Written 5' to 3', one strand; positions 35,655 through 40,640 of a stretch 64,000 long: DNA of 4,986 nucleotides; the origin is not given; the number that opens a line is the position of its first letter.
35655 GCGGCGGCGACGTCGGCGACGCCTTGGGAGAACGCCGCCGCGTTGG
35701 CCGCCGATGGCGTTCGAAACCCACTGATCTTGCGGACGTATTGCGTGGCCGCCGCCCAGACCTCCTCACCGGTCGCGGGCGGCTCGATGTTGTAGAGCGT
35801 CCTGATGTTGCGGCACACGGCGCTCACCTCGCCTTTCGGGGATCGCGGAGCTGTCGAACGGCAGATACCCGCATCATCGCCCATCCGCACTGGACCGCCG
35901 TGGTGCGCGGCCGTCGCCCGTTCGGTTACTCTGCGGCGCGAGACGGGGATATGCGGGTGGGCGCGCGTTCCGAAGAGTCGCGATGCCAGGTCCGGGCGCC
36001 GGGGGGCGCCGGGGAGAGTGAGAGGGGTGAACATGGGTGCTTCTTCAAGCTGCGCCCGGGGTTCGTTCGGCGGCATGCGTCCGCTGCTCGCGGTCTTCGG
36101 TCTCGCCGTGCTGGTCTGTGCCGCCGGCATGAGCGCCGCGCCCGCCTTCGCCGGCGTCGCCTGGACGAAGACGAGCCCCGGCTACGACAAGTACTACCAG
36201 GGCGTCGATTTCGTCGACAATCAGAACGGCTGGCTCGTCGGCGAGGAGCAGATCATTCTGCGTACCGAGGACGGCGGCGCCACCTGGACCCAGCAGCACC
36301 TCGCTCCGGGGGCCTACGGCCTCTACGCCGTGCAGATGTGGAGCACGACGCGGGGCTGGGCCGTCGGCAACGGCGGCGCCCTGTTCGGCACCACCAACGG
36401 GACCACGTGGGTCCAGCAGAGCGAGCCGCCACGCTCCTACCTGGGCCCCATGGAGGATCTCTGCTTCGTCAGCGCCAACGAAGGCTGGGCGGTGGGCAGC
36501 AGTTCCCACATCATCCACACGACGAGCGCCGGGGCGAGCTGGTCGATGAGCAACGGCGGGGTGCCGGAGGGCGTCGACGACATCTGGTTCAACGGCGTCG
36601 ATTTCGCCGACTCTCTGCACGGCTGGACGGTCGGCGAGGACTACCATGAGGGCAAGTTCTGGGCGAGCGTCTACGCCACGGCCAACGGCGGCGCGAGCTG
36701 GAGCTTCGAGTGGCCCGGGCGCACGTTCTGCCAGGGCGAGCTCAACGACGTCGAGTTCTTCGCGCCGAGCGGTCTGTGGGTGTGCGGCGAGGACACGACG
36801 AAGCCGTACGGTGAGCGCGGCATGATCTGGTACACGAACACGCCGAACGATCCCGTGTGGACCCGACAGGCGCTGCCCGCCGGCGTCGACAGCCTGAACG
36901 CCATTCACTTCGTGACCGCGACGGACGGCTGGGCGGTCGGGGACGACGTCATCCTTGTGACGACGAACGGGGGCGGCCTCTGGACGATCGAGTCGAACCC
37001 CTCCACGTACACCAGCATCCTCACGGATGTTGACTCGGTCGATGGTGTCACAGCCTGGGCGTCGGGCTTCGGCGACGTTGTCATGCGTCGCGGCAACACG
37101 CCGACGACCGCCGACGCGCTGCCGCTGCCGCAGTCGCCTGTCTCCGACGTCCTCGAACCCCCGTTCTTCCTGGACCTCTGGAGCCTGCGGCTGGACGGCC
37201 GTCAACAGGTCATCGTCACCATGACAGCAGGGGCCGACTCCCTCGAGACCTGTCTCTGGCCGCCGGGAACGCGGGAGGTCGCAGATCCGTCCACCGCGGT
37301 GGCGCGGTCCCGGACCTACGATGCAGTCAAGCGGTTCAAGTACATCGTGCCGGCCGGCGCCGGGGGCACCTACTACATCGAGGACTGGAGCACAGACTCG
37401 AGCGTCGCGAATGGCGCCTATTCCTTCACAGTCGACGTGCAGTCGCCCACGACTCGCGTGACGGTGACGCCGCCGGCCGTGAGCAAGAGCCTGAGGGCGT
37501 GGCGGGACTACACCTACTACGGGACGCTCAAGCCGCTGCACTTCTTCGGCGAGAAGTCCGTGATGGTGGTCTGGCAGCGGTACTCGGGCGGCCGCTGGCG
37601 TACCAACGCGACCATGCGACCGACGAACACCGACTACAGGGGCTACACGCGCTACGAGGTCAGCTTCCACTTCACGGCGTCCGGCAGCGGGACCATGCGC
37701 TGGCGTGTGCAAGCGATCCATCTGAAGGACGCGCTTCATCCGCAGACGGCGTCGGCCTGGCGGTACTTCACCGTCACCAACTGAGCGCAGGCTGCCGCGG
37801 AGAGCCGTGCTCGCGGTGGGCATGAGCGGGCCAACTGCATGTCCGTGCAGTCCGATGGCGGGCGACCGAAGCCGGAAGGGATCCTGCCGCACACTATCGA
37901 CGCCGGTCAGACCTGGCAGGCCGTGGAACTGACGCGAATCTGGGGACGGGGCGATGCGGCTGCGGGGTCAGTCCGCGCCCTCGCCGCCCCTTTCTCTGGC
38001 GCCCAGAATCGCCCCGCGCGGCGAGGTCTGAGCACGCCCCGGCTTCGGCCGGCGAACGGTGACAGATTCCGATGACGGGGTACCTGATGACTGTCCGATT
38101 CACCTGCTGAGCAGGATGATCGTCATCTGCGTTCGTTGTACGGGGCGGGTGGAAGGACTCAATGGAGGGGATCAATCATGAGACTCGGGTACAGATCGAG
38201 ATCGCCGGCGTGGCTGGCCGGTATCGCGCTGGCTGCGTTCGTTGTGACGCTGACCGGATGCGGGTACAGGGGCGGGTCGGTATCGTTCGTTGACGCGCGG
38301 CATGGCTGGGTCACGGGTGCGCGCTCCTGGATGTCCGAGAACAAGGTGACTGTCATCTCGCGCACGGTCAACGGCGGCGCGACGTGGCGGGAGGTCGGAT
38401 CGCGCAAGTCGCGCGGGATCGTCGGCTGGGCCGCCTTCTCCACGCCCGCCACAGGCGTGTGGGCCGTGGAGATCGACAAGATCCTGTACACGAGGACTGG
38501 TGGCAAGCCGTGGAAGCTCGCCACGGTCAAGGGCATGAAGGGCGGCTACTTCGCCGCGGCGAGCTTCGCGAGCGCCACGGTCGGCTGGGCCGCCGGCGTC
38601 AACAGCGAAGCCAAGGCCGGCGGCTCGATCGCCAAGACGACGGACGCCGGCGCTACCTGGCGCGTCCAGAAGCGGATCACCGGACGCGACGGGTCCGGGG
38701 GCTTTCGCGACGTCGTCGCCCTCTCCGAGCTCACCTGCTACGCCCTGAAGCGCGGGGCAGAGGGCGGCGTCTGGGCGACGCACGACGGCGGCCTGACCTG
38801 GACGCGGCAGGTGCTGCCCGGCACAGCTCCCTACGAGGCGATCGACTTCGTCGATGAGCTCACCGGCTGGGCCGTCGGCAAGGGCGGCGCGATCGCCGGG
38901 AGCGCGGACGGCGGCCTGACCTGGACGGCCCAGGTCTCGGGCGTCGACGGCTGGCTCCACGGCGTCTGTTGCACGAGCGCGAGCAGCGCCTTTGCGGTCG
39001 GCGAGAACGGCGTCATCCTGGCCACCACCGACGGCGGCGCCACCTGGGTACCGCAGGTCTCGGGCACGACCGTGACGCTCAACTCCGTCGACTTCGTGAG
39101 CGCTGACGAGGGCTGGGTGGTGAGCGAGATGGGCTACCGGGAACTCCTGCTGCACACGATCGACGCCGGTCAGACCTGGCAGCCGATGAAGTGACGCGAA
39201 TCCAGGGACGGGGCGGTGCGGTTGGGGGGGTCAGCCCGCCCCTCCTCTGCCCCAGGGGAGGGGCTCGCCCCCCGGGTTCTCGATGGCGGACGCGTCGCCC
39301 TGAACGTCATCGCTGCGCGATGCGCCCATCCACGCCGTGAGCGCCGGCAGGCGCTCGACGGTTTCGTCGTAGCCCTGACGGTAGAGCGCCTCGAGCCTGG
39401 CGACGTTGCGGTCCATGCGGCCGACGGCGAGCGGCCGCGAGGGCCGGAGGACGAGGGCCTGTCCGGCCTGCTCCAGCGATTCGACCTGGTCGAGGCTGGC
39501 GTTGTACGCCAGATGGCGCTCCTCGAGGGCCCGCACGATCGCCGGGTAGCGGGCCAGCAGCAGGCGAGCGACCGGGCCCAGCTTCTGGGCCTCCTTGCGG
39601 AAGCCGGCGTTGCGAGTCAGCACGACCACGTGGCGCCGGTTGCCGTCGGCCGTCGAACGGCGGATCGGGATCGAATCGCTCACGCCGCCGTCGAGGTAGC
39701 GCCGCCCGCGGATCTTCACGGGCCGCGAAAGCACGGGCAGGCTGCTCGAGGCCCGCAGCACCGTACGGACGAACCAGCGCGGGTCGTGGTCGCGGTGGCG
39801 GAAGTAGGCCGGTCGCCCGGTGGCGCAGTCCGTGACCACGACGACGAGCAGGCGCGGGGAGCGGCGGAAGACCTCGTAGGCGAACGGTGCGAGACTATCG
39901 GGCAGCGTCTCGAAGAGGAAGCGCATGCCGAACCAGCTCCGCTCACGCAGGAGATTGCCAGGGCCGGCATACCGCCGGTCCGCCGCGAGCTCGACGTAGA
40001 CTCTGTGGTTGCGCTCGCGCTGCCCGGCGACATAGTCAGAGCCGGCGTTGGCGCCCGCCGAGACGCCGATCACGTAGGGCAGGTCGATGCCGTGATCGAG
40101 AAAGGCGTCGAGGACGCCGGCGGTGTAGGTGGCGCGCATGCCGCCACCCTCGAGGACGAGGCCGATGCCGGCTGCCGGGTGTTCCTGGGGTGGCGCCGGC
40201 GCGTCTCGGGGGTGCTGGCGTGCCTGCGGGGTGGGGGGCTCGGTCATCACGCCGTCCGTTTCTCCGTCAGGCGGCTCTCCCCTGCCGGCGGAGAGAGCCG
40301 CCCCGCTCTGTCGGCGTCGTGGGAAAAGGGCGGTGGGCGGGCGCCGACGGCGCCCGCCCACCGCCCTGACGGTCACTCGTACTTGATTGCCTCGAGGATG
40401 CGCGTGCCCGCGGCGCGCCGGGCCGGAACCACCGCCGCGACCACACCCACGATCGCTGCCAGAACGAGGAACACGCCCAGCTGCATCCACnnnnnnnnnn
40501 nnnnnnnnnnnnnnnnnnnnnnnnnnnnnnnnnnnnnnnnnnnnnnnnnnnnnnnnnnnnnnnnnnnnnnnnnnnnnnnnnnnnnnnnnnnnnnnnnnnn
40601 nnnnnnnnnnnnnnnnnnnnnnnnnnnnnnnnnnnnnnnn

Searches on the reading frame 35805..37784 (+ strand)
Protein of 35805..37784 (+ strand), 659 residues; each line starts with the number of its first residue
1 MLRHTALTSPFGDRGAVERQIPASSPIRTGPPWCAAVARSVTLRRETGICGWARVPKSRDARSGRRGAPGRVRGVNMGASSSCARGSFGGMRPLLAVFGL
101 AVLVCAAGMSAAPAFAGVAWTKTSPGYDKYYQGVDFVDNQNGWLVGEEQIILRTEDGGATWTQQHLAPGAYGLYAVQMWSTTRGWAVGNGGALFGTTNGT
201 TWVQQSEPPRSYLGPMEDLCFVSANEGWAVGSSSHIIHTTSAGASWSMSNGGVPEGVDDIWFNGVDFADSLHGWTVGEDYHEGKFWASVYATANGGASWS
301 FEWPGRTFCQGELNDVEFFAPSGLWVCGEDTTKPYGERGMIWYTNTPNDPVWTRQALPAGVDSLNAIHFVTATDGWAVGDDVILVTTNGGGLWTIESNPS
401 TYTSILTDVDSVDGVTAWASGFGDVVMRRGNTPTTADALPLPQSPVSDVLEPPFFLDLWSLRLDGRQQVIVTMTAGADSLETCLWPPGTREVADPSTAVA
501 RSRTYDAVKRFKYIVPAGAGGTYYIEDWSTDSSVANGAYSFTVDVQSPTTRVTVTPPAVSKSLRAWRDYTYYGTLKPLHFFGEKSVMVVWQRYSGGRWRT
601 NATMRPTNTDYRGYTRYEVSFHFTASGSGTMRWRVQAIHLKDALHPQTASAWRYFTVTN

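Call 25: search_protein_families(library=pfam, proteins=[window:35805-37784:+], max_evalue=0.001)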
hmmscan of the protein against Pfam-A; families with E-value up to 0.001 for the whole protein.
window:35805-37784:+ (659 aa): 1 family
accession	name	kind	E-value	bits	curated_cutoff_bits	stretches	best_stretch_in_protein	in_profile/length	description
PF14870.12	PSII_BNR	-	2.6e-18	66.8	27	2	118-203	7-95/303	Photosynthesis system II assembly factor YCF48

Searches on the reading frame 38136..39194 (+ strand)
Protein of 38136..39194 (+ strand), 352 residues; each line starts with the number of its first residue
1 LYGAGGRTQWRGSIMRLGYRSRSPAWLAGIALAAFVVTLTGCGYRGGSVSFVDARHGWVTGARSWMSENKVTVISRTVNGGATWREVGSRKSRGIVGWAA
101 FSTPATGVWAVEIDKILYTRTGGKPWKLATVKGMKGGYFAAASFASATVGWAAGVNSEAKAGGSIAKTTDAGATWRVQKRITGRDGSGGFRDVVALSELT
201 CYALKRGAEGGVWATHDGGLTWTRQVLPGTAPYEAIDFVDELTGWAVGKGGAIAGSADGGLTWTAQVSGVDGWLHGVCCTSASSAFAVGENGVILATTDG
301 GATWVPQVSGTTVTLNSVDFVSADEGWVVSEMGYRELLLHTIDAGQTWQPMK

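Call 66: search_protein_families(library=pfam, proteins=[window:38136-39194:+], max_evalue=0.001)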
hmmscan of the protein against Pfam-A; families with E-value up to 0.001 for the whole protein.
window:38136-39194:+ (352 aa): 3 families
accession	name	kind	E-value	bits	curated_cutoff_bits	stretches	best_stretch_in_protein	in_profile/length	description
PF14870.12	PSII_BNR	-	7.3e-18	65.3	27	1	277-350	23-96/303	Photosynthesis system II assembly factor YCF48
PF02012.26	BNR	-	1.4e-11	43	27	0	214-223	2-11/12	BNR/Asp-box repeat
PF15902.12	Sortilin-Vps10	-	5.3e-08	32.5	33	0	254-351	4-112/446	Sortilin, neurotensin receptor 3,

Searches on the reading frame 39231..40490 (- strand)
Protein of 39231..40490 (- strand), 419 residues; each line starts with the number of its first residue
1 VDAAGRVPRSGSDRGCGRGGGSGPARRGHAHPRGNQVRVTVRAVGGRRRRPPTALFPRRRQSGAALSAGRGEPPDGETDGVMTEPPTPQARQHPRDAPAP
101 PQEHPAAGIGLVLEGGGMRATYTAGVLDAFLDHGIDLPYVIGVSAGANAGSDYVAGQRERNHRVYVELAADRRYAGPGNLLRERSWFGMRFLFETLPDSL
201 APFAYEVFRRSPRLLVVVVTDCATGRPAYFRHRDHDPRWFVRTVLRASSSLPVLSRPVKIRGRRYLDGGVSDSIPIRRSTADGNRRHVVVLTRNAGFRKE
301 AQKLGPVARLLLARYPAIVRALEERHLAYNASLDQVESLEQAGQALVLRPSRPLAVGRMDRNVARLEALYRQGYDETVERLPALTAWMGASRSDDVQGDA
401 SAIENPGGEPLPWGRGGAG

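Call 66: search_protein_families(library=pfam, proteins=[window:39231-40490:-], max_evalue=0.001)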
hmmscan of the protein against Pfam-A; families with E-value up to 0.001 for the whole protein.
window:39231-40490:- (419 aa): 2 families
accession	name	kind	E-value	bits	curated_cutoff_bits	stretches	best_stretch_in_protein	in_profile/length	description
PF01734.28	Patatin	-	1.9e-26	93.9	27.7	1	111-277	1-188/191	Patatin-like phospholipase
PF19890.4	DUF6363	-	1.1e-21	76.8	26.4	1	315-388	1-74/75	Domain of unknown function (DUF6363)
